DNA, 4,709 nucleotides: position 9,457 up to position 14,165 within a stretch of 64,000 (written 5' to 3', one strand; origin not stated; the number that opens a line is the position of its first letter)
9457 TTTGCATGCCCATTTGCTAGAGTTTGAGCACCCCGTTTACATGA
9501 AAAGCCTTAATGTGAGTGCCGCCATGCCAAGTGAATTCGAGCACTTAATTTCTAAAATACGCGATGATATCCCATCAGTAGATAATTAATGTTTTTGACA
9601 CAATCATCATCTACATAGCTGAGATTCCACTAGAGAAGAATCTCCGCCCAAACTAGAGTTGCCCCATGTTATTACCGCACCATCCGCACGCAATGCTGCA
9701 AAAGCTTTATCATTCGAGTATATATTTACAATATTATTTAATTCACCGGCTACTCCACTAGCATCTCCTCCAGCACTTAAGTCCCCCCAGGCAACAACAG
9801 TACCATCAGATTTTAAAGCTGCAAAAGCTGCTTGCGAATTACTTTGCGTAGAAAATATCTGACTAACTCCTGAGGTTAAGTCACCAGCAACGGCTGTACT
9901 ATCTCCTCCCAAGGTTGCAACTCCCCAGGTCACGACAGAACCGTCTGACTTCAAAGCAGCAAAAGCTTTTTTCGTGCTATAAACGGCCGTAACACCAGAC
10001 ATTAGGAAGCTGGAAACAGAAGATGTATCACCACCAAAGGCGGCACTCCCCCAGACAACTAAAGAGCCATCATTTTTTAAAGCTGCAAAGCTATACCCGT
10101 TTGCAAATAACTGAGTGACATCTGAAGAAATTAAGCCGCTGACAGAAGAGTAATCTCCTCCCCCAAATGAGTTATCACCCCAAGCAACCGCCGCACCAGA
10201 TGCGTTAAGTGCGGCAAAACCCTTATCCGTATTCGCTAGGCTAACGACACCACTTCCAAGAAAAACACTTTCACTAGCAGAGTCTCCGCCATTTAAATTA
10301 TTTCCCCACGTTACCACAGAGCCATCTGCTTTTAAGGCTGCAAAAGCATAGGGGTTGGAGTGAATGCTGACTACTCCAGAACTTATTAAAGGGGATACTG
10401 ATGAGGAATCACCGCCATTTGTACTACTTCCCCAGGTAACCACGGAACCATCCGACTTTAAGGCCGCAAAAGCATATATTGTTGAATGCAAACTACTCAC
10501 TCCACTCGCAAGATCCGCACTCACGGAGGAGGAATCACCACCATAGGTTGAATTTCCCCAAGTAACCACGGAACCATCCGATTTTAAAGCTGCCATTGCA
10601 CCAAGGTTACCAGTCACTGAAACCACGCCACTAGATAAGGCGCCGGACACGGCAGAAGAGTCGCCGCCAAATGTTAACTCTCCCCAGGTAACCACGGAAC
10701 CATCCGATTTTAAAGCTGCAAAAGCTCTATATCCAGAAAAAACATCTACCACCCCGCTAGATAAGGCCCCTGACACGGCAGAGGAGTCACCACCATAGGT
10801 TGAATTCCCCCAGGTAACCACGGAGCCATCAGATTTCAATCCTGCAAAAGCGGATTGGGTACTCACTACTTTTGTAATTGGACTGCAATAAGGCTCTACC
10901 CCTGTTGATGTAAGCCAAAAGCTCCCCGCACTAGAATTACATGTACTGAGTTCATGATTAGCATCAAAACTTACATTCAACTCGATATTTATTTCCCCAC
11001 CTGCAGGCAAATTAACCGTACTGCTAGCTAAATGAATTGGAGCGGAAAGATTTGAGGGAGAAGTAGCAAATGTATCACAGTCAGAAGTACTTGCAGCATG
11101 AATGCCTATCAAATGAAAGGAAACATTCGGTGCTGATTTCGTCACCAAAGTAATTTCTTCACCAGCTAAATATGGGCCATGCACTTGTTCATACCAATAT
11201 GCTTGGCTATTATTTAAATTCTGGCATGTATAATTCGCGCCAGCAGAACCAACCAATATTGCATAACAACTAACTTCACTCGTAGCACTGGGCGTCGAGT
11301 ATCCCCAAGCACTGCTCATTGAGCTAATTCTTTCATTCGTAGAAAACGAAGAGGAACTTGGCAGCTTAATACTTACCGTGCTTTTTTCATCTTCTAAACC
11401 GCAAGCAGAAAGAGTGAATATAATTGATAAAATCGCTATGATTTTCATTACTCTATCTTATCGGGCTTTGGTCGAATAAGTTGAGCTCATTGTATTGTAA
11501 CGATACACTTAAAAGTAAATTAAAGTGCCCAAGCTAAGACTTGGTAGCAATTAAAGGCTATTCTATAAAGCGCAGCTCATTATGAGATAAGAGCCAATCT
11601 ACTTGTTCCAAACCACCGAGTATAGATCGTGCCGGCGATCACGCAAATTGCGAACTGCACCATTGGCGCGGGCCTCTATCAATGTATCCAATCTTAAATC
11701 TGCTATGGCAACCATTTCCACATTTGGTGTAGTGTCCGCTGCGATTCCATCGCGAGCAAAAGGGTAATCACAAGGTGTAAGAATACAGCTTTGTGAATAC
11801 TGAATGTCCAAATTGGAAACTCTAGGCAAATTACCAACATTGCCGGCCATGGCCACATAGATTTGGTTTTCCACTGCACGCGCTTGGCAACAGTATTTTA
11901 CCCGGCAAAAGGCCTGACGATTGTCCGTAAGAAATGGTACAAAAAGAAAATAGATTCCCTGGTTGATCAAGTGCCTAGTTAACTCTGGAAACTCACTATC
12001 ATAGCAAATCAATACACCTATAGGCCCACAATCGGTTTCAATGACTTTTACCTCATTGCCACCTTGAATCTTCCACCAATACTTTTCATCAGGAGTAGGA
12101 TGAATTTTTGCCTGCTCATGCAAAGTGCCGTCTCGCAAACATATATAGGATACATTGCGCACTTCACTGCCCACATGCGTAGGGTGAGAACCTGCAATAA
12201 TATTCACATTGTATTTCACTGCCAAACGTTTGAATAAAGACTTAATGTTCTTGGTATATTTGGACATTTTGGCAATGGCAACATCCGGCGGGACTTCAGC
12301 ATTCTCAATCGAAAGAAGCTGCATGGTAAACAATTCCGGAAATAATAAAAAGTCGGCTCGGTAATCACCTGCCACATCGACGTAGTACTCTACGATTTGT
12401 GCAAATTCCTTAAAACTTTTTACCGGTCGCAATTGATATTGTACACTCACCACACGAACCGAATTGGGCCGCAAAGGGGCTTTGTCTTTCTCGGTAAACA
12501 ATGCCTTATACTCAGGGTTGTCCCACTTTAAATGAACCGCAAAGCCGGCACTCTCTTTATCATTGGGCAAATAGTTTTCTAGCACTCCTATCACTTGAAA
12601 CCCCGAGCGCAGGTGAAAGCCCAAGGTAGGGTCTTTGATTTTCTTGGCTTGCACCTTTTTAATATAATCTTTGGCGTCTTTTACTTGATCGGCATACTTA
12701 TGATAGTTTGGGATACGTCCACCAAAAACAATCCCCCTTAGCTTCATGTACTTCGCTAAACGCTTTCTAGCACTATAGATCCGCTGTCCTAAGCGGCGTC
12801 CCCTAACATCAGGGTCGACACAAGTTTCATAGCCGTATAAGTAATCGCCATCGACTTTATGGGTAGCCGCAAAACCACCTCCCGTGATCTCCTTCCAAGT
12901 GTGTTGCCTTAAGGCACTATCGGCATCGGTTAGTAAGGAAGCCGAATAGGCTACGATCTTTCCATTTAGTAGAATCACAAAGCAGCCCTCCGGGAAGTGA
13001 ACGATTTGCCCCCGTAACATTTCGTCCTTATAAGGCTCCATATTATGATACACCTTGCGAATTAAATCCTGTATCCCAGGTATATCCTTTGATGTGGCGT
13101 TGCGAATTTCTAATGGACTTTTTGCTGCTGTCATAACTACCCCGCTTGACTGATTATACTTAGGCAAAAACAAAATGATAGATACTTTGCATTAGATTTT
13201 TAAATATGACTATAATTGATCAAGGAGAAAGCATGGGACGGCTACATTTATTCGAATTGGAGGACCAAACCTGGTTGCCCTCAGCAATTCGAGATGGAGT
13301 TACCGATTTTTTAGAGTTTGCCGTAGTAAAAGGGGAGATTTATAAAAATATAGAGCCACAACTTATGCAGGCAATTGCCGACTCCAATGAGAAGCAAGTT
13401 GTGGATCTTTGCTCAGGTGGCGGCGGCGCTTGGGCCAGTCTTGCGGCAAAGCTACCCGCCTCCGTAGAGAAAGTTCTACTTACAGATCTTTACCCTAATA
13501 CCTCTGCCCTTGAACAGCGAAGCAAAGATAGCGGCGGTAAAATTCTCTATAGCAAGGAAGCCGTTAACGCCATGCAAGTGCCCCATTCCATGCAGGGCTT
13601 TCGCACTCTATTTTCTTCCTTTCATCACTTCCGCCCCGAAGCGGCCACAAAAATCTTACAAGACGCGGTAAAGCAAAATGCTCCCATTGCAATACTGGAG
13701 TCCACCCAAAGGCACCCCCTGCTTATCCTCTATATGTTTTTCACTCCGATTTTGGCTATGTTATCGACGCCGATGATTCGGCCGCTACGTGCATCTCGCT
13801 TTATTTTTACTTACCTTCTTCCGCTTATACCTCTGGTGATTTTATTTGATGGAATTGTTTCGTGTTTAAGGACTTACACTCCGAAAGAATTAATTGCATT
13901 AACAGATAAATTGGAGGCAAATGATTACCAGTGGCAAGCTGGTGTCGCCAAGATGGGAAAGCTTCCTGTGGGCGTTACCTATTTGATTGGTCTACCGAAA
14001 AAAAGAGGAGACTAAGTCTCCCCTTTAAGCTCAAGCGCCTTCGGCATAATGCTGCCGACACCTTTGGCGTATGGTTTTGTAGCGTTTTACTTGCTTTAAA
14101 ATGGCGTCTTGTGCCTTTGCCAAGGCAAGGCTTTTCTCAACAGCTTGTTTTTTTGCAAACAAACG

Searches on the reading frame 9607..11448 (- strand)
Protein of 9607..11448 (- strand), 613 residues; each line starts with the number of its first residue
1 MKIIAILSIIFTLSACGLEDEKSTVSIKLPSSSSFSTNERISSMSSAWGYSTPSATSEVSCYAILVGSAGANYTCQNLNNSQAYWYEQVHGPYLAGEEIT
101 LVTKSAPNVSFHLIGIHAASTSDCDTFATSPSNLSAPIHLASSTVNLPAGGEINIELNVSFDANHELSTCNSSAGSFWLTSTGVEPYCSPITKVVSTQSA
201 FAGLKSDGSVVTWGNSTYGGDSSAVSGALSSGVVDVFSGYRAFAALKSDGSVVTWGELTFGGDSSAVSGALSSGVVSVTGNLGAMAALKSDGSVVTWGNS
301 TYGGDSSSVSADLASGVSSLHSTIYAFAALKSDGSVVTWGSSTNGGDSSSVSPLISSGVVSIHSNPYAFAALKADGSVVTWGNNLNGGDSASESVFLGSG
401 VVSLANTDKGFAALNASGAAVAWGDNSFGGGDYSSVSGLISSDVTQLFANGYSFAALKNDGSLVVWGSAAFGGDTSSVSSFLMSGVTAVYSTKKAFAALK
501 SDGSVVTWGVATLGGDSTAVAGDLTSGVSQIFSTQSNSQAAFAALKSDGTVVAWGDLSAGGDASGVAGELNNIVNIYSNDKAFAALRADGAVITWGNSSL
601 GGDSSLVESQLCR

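Call 87: search_protein_families(library=pfam, proteins=[window:9607-11448:-], max_evalue=0.001)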
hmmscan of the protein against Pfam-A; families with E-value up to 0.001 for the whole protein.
window:9607-11448:- (613 aa): 2 families
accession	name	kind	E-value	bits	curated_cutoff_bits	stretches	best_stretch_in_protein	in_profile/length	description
PF13540.12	RCC1_2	-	8.9e-35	118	22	0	233-257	1-25/30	Regulator of chromosome condensation (RCC1) repeat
PF25390.1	WD40_RLD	-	6.4e-30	105.1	150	4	357-599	31-326/363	RCC1-like domain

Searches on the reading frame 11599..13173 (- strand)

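Call 87: search_protein_families(library=pfam, proteins=[window:11599-13173:-], max_evalue=0.001)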
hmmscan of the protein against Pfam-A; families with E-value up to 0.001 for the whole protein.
window:11599-13173:- (524 aa): 1 family
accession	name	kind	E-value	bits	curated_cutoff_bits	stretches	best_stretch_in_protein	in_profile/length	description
PF00795.27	CN_hydrolase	-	6.9e-24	85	23.2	1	246-502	5-255/256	Carbon-nitrogen hydrolase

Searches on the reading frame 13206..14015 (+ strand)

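Call 87: search_protein_families(library=pfam, proteins=[window:13206-14015:+], max_evalue=0.001)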
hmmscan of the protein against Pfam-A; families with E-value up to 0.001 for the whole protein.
window:13206-14015:+ (269 aa): 1 family
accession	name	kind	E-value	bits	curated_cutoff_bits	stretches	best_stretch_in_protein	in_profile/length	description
PF05331.17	DUF742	-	0.00057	20.1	27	0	55-96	38-80/114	Protein of unknown function (DUF742)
